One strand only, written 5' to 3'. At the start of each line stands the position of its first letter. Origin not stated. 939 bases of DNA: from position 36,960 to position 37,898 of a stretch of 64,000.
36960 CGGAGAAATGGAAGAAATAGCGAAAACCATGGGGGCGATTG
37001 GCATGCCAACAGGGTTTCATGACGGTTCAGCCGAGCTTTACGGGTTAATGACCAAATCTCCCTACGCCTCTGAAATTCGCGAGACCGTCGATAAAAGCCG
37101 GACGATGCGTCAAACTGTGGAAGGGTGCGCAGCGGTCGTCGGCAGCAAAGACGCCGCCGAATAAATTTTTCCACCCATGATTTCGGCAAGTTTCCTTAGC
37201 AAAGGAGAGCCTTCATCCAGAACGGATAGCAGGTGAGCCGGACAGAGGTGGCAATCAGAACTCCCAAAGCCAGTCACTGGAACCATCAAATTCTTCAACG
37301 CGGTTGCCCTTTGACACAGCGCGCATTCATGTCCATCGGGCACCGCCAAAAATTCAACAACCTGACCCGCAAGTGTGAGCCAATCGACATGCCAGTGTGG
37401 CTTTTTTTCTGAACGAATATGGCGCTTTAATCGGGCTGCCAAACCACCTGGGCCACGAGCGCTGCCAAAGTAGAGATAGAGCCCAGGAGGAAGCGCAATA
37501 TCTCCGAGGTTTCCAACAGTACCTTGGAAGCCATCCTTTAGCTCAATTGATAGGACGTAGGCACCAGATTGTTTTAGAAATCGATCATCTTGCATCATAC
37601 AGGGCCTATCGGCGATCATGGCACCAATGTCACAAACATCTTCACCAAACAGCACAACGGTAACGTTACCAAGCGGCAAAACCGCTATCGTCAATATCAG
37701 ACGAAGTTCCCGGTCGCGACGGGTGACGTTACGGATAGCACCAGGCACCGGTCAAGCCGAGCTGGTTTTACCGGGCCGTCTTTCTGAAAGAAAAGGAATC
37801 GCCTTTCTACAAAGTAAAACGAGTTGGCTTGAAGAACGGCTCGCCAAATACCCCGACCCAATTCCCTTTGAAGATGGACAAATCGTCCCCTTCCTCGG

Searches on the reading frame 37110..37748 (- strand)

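Call 36: search_protein_families(library=pfam, proteins=[window:37110-37748:-], max_evalue=1)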
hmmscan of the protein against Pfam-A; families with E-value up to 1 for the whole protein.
window:37110-37748:- (212 aa): 2 families
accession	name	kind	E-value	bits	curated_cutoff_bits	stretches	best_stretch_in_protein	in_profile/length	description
PF01986.22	DUF123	-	5.8e-22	78.4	25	1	85-174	2-94/95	Domain of unknown function DUF123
PF02565.21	RecO_C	-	0.041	14.1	22.1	1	137-190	66-119/157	Recombination protein O C terminal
